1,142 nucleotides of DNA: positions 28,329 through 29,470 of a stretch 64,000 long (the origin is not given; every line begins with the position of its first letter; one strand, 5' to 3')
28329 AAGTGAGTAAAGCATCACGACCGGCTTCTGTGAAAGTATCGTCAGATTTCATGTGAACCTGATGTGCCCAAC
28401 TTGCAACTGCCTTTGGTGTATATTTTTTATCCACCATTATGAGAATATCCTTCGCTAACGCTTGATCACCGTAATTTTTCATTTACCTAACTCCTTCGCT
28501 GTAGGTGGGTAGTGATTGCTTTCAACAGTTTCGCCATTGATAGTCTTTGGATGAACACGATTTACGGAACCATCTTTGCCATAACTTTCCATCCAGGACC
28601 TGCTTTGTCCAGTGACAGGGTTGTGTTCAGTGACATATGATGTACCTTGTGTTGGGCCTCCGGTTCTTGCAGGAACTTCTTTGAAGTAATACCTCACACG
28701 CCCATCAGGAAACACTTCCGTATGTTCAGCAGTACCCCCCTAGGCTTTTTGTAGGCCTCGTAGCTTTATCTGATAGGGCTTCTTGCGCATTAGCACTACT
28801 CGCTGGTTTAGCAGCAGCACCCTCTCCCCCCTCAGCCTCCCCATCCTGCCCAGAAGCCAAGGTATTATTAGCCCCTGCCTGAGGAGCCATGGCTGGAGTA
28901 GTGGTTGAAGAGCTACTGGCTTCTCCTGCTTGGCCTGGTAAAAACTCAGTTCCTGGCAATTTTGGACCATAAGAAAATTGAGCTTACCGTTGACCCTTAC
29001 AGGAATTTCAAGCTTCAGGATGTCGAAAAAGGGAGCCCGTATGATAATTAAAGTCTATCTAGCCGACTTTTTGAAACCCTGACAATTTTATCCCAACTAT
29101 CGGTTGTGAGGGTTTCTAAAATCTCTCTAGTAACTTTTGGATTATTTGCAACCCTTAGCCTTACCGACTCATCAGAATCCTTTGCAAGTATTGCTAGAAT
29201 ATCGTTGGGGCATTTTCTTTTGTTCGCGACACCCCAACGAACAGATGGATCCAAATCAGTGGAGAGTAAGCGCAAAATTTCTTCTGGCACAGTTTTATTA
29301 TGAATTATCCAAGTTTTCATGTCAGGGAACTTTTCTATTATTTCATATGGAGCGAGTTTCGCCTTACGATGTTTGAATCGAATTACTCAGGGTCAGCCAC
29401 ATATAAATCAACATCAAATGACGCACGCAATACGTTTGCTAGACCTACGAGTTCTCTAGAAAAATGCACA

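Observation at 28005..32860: Hint-domain polymorphic-toxin locus with an array of orphan toxin/immunity cassettes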

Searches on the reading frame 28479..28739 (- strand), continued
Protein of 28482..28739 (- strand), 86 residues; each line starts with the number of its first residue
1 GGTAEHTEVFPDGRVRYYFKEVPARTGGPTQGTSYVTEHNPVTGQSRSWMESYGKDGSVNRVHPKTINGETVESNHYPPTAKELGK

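Call 80: search_dna_similar(query=P0154, collection=plasmids, mode=protein, max_evalue=0.001, max_rows=15)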
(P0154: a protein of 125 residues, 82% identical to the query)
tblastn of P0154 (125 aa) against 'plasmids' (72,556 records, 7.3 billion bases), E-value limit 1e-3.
Records with a match: 5; places in all: 7; records where one place covers at least 80% of the query: 1.
Best place of each record, by identity: <60% 5.
By first word of the organism name: Cupriavidus 2; Candidatus 1; Yersinia 1; Rhizobium 1.
By predicted mobility (MOB-suite, as given by PLSDB): mobilizable 3; non-mobilizable 2.
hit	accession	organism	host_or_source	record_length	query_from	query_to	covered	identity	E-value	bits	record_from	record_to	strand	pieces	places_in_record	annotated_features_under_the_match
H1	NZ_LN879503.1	Candidatus Protochlamydia naegleriophila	Naegleria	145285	18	123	85%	54.7%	1e-30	121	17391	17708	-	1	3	RHS repeat-associated core domain-containing protein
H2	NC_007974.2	Cupriavidus metallidurans CH34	-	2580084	27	125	79%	55.6%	4e-28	114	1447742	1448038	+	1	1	none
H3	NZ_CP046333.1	Cupriavidus metallidurans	sedimentation pond in a zinc factory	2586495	27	125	79%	55.6%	4e-28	114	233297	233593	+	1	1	none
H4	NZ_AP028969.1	Yersinia pseudotuberculosis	-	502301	46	104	47%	40.7%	4e-6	51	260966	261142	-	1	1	hypothetical protein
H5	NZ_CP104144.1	Rhizobium sullae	Sulla coronaria,cell culture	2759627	53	105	42%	43.4%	5e-4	45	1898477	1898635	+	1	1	record has no annotation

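Call 81: get_annotated_region(hit=H1, flank=4000)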
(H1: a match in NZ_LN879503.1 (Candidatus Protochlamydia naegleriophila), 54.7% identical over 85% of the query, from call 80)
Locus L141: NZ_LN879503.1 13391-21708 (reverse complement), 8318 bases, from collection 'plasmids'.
description: Candidatus Protochlamydia naegleriophila strain KNic plasmid pPNK, complete sequence
organism: Candidatus Protochlamydia naegleriophila (NCBI taxid 389348)
taxonomy: Bacteria; Chlamydiota; Chlamydiia; Parachlamydiales; Parachlamydiaceae; Candidatus Protochlamydia; Candidatus Protochlamydia naegleriophila
host: -; source: Naegleria; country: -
typing (MOB-suite, as given by PLSDB): mobilizable; relaxase MOBQ
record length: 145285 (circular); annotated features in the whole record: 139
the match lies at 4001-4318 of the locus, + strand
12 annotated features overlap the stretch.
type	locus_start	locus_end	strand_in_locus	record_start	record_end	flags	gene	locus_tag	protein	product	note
CDS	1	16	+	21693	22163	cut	-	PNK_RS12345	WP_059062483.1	hypothetical protein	-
CDS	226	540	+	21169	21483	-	-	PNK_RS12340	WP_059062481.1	hypothetical protein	-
CDS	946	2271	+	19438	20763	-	-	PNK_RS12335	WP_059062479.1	RHS repeat-associated core domain-containing protein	-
CDS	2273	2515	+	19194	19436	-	-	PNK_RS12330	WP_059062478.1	hypothetical protein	-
CDS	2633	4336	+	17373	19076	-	-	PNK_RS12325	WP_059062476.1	RHS repeat-associated core domain-containing protein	-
CDS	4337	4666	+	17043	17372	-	-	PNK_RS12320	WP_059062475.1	hypothetical protein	-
CDS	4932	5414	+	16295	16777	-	-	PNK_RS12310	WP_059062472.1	hypothetical protein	-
CDS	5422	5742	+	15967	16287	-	-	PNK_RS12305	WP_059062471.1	hypothetical protein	-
CDS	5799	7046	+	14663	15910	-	-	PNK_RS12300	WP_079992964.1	RHS repeat-associated core domain-containing protein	-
CDS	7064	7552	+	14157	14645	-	-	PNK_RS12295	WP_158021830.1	hypothetical protein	-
CDS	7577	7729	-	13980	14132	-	-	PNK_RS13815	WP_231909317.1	hypothetical protein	-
CDS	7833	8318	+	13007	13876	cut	-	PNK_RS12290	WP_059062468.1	hypothetical protein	-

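Call 82: get_annotated_region(hit=H2, flank=4000)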
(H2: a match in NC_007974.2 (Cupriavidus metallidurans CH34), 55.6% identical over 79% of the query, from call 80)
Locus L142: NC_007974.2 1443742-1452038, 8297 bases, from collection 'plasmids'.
description: Cupriavidus metallidurans CH34 megaplasmid, complete sequence
organism: Cupriavidus metallidurans CH34 (NCBI taxid 266264)
taxonomy: Bacteria; Pseudomonadota; Betaproteobacteria; Burkholderiales; Burkholderiaceae; Cupriavidus; Cupriavidus metallidurans; Cupriavidus metallidurans CH34
host: -; source: -; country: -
typing (MOB-suite, as given by PLSDB): mobilizable; replicon rep_cluster_104,rep_cluster_1581,rep_cluster_80; relaxase MOBP,MOBP
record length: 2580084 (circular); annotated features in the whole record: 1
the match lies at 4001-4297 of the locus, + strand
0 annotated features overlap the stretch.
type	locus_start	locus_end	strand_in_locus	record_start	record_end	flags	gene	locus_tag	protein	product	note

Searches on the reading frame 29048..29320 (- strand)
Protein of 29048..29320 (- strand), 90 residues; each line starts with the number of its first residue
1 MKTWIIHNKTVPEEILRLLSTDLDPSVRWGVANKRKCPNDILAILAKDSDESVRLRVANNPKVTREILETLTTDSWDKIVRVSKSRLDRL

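Call 3: search_protein_families(library=pfam, proteins=[window:29048-29320:-], max_evalue=1)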
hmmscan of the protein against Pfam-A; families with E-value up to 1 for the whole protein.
window:29048-29320:- (90 aa): 4 families
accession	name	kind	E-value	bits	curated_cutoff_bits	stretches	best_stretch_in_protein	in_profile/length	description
PF01816.23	LRV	-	2.6e-05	24.8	21.6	0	53-74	3-24/26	Leucine rich repeat variant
PF13646.12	HEAT_2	-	0.021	15.5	27.7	0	41-58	4-21/88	HEAT repeats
PF02985.28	HEAT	-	0.044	14.5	23.5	0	42-59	5-22/31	HEAT repeat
PF07745.19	Glyco_hydro_53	-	0.1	12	24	1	35-66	23-54/340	Glycosyl hydrolase family 53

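Call 7: search_protein_families(library=ncbifam, proteins=[window:29048-29320:-], max_evalue=1)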
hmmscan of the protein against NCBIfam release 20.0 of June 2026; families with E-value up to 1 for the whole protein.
window:29048-29320:- (90 aa): 2 families
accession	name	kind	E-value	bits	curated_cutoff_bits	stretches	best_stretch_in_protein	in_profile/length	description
NF002329.0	PRK01286.1-4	equivalog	0.013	14.7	494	1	19-69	190-240/342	deoxyguanosinetriphosphate triphosphohydrolase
NF052659.1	SpbR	equivalog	0.033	13.3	400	2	9-54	39-87/358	SpbR family protein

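Call 68: find_homologous_proteins(query=window:29048-29320:-)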
Query window:29048-29320:- (90 aa): 8 proteins with E <= 0.001 among 11 candidates.
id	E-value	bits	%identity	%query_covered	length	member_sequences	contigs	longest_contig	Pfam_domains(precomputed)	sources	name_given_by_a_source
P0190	7.2e-43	162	83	100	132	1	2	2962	PF01816.24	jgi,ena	jgi:hypothetical protein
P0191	8.2e-37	142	81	100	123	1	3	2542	PF01816.24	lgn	-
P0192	3.8e-36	140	79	100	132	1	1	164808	-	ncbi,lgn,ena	-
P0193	8.7e-36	139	79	100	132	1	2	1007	PF01816.24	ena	-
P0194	4.8e-33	130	77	97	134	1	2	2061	PF01816.24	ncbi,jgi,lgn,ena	jgi:hypothetical protein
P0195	1.2e-26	110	71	86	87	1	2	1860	-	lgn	-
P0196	1.7e-19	87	52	100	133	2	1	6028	PF01816.24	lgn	-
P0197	5.0e-13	67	49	82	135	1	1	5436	-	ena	-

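Call 69: find_encoding_contigs(protein=P0192, flank=7000, max_places=2)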
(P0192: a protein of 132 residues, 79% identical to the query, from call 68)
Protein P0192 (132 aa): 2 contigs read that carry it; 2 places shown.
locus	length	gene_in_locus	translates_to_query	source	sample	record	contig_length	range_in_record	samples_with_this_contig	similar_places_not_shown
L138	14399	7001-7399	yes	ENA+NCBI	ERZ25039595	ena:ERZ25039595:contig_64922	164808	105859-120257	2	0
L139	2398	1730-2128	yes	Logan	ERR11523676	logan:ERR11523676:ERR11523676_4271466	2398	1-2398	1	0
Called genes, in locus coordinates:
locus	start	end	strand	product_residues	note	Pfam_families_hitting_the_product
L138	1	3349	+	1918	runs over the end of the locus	-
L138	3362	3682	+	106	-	-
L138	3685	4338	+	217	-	PF24722:DUF7674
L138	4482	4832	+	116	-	-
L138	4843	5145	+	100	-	-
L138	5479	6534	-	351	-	PF01548:DEDD_Tnp_IS110, PF02371:Transposase_20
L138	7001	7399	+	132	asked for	-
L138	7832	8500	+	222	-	PF08241:Methyltransf_11, PF13649:Methyltransf_25 (weak)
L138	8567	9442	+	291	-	PF03976:PPK2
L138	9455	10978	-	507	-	PF02321:OEP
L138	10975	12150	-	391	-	PF25917:BSH_RND (faint), PF25973:BSH_CzcB, PF25954:Beta-barrel_RND_2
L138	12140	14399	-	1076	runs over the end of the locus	PF00873:ACR_tran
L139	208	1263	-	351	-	PF01548:DEDD_Tnp_IS110, PF02371:Transposase_20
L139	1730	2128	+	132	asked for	-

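Call 70: find_encoding_contigs(protein=P0196, flank=6000, max_places=2)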
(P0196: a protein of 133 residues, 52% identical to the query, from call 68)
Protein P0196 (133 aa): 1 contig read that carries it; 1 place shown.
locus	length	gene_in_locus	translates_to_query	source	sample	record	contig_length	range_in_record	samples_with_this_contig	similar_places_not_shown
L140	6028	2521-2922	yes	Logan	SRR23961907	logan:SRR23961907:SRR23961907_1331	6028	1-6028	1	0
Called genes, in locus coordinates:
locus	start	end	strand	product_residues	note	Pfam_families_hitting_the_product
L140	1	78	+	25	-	?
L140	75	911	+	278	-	PF00941:FAD_binding_5, PF03450:CO_deh_flav_C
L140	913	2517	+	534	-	PF13211:DUF4019 (faint)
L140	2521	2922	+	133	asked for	PF01816:LRV (faint)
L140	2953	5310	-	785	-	PF03104:DNA_pol_B_exo1, PF00136:DNA_pol_B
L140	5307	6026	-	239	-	?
